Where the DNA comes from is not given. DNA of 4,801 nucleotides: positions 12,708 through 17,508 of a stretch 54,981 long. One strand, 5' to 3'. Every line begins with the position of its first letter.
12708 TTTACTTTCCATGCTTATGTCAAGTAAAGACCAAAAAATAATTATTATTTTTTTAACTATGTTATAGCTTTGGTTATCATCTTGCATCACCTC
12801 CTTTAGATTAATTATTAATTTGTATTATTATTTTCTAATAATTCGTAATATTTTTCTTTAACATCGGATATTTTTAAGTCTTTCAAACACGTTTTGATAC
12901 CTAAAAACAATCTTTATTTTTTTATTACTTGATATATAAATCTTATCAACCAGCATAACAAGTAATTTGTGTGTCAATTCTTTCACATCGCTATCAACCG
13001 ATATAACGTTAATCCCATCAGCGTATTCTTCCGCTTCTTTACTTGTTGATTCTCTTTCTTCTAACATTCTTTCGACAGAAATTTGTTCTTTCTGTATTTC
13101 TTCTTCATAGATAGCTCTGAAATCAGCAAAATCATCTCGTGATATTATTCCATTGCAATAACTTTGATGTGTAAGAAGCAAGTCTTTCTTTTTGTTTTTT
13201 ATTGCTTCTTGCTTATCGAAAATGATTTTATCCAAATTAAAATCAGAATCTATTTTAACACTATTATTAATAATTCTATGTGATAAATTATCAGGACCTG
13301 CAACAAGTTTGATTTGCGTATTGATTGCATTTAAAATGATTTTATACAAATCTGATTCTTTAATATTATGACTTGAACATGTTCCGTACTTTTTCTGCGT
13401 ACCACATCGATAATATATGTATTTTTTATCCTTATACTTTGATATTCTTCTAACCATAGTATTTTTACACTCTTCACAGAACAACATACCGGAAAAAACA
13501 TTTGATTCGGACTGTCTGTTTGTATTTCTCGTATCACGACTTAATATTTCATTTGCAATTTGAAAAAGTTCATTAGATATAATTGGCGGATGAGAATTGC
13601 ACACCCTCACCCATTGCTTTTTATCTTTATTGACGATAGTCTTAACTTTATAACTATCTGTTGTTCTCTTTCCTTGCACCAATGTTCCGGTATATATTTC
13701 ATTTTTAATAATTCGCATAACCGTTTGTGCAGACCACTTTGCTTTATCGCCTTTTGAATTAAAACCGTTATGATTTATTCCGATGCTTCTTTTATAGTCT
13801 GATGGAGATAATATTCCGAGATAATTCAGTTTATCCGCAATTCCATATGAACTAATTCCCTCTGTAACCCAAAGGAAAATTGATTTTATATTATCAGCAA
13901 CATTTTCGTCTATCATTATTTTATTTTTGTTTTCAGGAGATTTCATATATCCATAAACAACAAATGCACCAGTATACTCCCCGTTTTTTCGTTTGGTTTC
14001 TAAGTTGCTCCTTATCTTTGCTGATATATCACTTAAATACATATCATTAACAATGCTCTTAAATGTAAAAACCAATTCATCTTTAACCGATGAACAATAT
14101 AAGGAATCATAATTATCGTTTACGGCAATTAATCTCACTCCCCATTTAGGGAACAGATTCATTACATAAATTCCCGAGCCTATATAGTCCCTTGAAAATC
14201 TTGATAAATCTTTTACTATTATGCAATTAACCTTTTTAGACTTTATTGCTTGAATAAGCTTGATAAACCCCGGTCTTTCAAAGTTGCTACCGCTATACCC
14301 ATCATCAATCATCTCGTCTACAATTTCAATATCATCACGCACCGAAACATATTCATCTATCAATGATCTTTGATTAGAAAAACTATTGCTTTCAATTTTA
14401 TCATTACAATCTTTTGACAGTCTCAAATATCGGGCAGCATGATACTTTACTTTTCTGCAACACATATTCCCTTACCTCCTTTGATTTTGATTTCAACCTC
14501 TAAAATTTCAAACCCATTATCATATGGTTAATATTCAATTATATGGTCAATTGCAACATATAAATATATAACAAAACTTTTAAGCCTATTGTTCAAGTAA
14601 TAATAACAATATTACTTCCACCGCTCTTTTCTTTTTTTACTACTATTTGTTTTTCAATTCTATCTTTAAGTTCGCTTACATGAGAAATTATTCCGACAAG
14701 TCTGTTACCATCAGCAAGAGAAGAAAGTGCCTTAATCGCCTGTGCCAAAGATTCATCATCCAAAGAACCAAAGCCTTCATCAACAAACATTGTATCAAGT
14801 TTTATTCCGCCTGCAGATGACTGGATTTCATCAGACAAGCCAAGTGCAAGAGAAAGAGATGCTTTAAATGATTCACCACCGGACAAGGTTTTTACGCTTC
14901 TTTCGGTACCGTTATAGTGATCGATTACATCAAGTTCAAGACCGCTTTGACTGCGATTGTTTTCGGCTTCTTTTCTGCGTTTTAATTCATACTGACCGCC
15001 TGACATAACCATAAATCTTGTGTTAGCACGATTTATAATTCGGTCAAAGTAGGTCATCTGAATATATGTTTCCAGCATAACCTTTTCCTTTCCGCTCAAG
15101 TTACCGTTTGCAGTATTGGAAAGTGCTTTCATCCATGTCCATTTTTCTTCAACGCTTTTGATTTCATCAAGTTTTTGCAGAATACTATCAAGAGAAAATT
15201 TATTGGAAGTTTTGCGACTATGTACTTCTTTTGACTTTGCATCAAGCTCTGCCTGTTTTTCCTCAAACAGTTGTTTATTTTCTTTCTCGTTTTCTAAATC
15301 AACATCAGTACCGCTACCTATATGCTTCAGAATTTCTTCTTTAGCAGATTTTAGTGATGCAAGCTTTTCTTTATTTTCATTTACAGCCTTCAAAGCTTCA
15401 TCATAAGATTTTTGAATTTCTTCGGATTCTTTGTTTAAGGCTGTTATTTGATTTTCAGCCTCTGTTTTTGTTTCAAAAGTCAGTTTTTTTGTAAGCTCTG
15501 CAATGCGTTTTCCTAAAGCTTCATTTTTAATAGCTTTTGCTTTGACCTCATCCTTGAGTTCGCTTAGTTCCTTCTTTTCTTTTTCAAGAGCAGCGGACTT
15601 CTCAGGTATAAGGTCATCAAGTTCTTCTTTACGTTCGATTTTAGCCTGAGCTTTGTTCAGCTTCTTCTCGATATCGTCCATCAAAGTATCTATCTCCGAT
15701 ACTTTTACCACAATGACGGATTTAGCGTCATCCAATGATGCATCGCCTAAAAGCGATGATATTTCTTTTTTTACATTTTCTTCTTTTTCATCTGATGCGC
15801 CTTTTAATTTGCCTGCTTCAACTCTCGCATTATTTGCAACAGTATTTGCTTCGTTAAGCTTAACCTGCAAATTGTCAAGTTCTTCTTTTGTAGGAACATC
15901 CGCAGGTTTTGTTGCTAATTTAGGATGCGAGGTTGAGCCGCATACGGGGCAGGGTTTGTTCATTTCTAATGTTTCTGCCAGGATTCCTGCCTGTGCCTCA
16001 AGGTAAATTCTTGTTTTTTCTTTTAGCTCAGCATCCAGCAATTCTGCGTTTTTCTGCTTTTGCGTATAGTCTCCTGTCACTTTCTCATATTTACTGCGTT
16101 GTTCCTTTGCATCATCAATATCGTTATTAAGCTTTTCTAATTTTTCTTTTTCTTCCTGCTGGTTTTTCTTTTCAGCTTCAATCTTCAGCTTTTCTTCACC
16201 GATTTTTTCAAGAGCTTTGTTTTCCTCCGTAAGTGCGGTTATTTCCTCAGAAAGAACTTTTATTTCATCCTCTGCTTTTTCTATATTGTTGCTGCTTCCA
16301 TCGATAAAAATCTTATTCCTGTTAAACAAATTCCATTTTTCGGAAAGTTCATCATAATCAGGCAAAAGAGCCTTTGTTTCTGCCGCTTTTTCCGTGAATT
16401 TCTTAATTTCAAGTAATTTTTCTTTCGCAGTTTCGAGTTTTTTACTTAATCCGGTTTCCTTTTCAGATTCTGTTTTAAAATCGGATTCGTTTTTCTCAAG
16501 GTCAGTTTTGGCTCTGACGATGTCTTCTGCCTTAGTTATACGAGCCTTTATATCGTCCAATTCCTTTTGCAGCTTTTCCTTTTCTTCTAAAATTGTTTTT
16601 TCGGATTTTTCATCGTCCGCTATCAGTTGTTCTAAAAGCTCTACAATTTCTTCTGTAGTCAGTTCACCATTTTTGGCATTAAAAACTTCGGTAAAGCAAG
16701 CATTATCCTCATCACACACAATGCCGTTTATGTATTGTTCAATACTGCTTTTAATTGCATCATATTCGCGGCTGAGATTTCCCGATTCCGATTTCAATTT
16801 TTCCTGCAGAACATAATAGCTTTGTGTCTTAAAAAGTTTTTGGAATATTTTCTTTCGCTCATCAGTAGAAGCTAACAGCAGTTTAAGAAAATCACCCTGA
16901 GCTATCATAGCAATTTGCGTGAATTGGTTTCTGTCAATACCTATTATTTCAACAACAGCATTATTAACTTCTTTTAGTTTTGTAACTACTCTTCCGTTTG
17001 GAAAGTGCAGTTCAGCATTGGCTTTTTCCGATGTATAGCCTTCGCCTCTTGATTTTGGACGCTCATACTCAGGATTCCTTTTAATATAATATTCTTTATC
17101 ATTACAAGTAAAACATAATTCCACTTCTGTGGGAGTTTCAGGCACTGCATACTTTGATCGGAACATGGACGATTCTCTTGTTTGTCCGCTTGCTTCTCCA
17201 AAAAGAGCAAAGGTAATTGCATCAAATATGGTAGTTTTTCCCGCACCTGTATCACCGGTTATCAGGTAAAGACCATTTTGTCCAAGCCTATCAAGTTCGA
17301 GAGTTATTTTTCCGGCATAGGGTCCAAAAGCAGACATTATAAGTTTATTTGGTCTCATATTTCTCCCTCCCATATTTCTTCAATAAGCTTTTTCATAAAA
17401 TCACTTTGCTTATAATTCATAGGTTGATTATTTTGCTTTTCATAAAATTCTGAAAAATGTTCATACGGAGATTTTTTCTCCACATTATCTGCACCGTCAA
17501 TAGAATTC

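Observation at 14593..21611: Translationally coupled five-gene operon AbiEi / AbiEii / TerB_N-like / SbcD-like / SbcC-like as island cargo: candidate undescribed defence module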

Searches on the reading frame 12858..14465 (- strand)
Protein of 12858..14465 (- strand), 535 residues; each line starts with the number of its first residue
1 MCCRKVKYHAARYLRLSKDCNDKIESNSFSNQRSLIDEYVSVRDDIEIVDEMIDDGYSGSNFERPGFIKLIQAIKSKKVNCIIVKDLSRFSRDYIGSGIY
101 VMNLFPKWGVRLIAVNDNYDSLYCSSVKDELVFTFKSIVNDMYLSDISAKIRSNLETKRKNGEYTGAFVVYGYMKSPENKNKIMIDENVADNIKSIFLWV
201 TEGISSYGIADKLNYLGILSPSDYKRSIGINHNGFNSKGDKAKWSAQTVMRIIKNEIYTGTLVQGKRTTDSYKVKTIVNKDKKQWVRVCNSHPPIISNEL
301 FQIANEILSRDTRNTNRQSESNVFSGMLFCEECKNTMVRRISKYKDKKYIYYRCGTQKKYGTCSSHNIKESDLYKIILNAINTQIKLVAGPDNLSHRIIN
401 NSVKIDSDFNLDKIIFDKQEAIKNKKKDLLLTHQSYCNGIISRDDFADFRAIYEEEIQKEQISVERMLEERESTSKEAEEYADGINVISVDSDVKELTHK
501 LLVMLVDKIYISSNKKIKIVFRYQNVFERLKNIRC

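Call 7: search_protein_families(library=pfam, proteins=[window:12858-14465:-], max_evalue=0.01)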
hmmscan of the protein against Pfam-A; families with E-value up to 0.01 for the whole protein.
window:12858-14465:- (535 aa): 4 families
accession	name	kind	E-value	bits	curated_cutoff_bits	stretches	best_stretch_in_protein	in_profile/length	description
PF07508.19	Recombinase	-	1.2e-22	80.5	21.1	1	188-310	2-101/102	Recombinase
PF00239.26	Resolvase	-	2.4e-19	70.3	23.3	1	11-163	2-144/145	Resolvase, N terminal domain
PF13408.12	Zn_ribbon_recom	-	9.5e-17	61.6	25.3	1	324-382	2-58/58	Recombinase zinc beta ribbon domain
PF14287.11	DUF4368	-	0.0012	19.5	25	1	472-526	6-56/67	Domain of unknown function (DUF4368)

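Call 8: search_protein_families(library=padloc, proteins=[window:12858-14465:-], max_evalue=0.01)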
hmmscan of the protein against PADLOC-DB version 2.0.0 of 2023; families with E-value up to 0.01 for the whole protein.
window:12858-14465:- (535 aa): 0 families

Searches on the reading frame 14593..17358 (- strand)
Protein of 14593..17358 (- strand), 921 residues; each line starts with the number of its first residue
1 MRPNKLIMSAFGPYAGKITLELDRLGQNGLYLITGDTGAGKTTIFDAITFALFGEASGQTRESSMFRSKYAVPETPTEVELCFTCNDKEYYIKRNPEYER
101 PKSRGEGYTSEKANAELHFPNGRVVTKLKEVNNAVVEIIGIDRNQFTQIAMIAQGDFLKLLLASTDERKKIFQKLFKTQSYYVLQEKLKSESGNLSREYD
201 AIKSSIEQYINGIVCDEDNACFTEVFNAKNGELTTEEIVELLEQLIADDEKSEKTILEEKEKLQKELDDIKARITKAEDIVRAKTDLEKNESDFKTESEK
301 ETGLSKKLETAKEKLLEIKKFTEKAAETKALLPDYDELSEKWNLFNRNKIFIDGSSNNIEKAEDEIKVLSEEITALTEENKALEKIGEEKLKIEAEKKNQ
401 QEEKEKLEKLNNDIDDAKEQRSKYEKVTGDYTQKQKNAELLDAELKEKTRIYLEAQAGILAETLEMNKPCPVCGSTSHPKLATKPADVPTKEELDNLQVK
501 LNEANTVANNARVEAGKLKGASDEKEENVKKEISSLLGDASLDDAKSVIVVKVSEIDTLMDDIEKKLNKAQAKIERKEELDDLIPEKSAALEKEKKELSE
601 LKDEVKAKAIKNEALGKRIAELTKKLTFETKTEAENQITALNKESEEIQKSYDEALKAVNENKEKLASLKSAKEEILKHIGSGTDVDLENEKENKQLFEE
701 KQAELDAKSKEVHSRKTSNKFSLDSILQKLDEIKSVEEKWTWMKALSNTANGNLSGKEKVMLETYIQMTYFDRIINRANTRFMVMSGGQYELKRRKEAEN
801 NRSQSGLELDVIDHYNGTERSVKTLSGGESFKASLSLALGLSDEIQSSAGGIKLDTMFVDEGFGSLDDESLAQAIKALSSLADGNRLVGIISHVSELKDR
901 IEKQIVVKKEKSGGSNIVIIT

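Call 7: search_protein_families(library=pfam, proteins=[window:14593-17358:-], max_evalue=0.01)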
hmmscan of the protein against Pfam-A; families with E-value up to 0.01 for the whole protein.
window:14593-17358:- (921 aa): 5 families
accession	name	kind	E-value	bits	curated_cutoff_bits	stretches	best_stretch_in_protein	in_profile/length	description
PF13476.12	AAA_23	-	5e-24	86.5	27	1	5-211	1-198/201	AAA domain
PF13558.12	SbcC_Walker_B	-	3.8e-10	40.3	27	1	809-879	14-89/90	SbcC/RAD50-like, Walker B motif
PF13555.12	AAA_29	-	9.8e-07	28.9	27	1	26-56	20-50/61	P-loop containing region of AAA domain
PF13514.12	AAA_27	-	1.5e-05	25.1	22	1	1-56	1-54/206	AAA domain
PF02463.25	SMC_N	-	0.00032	20.6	40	1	6-93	5-93/220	RecF/RecN/SMC N terminal domain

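Call 8: search_protein_families(library=padloc, proteins=[window:14593-17358:-], max_evalue=0.01)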
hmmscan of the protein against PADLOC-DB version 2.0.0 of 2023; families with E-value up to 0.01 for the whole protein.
window:14593-17358:- (921 aa): 33 families (the best 25 are shown)
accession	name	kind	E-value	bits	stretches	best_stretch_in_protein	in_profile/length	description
PDLC03859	LmuB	-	1.3e-23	82.1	2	27-453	23-483/611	-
PDLC04135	mad3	-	8.4e-14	49.9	2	626-920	103-350/374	mads_3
PDLC02668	DndD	-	3.1e-11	41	1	3-65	3-68/659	DndD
PDLC03868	LmuB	-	1.1e-10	38.6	2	184-475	208-501/1035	-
PDLC03865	LmuB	-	1.6e-10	37.8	2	4-98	4-115/1007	-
PDLC02740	PbeC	-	5.7e-10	36.6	1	4-66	4-67/648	PbeC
PDLC02747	PbeC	-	1.1e-09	35.8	1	4-66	4-64/632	PbeC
PDLC02756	PbeC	-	1.1e-09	35.8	1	3-61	3-64/643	PbeC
PDLC02731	PbeC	-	1.2e-07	28.9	1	4-64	4-67/645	PbeC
PDLC02663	DndD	-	1.4e-07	28.7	1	4-62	4-67/675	DndD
PDLC02741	PbeC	-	2.8e-07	27.4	1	4-139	4-141/644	PbeC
PDLC02709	PbeC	-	5.1e-07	26.7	1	1-99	1-100/661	PbeC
PDLC02726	PbeC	-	1.4e-06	25.1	1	27-119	26-116/637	PbeC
PDLC02730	PbeC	-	1.8e-06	25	1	1-96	1-104/651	PbeC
PDLC02714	PbeC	-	2.6e-06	24.6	1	1-104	1-109/651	PbeC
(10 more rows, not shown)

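Call 9: search_protein_families(library=ncbifam, proteins=[window:14593-17358:-], max_evalue=0.01)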
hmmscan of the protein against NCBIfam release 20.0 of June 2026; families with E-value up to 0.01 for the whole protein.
window:14593-17358:- (921 aa): 19 families
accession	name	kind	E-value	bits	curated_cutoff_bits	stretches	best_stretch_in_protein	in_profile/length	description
NF041751.2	sbcc_Staph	equivalog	3.3e-102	343.2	920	3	496-907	597-995/1007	exonuclease subunit SbcC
TIGR00618.1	sbcc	subfamily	1.4e-72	245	478.5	2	663-914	796-1040/1043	exonuclease subunit SbcC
NF007600.2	PRK10246.1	equivalog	7.7e-41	140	750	3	635-910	776-1032/1047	exonuclease subunit SbcC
NF041752.4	sbcc_Bac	equivalog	8.7e-30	103.4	1420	2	813-914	1020-1120/1130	exonuclease subunit SbcC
NF002572.0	PRK02224.1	equivalog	2.2e-25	89.1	1087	1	1-744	1-704/888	DNA double-strand break repair ATPase Rad50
NF003034.1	PRK03918.1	equivalog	2.8e-25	88.5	700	1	28-915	23-873/878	DNA double-strand break repair ATPase Rad50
NF041035.1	Rad50_Halo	equivalog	1.7e-21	76.4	1000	1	1-475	1-459/883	DNA double-strand break repair ATPase Rad50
NF002244.0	PRK01156.1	equivalog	5e-16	58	847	1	28-444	23-385/895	DNA double-strand break repair ATPase Rad50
NF041034.1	Rad50_Sulf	equivalog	8.5e-13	47.1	1000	1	32-844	27-799/872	DNA double-strand break repair ATPase Rad50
TIGR02169.1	SMC_prok_A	equivalog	9.8e-13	46.7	729.4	1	27-522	22-514/1165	chromosome segregation protein SMC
NF045487.1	ASRP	equivalog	6.2e-10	38.3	300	1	277-624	127-453/593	archaea-specific SMC-related protein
TIGR03185.1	DNA_S_dndD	equivalog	1.2e-08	33.9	245.85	1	4-89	4-97/650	DNA sulfur modification protein DndD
TIGR02168.1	SMC_prok_B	equivalog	8.5e-07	27.1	567.35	1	487-768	674-961/1181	chromosome segregation protein SMC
NF045780.1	TrlF_fam_ATP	equivalog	3.9e-06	25.9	350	1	491-744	511-765/944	TrlF family AAA-like ATPase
TIGR00634.1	recN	equivalog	2.2e-05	23.6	407.85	1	28-375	22-371/563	DNA repair protein RecN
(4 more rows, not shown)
